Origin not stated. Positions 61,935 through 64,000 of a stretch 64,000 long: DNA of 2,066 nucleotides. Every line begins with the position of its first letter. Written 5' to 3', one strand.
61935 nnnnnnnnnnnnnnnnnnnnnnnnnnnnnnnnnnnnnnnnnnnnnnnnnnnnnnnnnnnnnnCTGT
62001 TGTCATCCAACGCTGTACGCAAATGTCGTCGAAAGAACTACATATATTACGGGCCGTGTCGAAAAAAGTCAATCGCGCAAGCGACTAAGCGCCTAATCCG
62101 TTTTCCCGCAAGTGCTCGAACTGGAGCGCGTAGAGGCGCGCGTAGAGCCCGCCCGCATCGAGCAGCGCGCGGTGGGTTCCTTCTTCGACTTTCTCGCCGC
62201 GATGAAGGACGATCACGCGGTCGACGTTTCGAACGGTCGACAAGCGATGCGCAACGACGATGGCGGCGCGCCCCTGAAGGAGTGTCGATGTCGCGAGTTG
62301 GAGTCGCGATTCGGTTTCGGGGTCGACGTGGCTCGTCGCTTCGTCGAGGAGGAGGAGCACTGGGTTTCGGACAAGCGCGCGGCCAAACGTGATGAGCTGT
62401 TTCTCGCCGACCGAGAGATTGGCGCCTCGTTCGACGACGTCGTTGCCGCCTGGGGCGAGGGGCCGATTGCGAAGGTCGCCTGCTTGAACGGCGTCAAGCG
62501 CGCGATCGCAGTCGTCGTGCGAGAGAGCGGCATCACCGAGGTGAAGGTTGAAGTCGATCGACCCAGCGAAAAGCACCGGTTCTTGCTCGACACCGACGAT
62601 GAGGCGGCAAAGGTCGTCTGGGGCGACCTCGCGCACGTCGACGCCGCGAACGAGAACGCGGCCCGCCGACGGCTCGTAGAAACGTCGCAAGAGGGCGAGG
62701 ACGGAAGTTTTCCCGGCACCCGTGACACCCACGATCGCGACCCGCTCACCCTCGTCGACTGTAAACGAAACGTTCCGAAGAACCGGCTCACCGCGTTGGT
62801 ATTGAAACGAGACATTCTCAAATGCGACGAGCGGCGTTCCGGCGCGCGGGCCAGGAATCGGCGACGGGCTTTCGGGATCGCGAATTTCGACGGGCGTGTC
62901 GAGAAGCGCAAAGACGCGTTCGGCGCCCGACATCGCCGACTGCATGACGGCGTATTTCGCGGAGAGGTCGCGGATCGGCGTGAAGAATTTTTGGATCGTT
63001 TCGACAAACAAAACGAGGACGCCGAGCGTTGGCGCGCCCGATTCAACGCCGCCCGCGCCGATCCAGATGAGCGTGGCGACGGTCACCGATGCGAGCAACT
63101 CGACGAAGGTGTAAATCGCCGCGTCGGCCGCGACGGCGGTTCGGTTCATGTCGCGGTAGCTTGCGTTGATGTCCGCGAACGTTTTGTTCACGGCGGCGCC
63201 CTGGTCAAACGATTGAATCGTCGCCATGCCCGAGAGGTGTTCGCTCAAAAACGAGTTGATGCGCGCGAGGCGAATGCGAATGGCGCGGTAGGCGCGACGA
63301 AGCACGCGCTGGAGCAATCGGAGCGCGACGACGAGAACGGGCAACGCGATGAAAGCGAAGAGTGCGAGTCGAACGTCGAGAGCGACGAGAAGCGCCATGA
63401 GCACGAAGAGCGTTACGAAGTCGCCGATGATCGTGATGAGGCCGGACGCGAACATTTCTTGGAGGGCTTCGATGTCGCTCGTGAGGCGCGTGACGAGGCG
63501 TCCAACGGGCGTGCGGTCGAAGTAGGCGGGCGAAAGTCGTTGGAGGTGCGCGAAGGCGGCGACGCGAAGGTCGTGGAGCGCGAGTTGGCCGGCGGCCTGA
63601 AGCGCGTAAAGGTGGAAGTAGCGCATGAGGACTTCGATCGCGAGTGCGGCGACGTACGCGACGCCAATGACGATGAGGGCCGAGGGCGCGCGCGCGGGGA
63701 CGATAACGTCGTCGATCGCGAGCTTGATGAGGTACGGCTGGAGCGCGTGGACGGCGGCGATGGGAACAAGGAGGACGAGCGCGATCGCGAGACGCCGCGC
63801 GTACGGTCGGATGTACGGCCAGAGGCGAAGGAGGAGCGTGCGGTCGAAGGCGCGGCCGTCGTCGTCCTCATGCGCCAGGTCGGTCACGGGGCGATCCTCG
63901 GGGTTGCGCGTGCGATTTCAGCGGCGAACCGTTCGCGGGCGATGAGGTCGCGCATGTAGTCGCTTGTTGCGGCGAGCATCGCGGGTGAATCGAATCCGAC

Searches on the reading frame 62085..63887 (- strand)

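Call 65: search_protein_families(library=pfam, proteins=[window:62085-63887:-], max_evalue=0.00001)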
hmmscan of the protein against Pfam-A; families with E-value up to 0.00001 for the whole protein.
window:62085-63887:- (600 aa): 2 families
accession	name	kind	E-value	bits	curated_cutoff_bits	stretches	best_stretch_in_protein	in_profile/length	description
PF00664.28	ABC_membrane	-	1.4e-45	156.6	28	1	34-303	2-272/274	ABC transporter transmembrane region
PF00005.33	ABC_tran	-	1.9e-23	84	25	1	370-519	1-137/137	ABC transporter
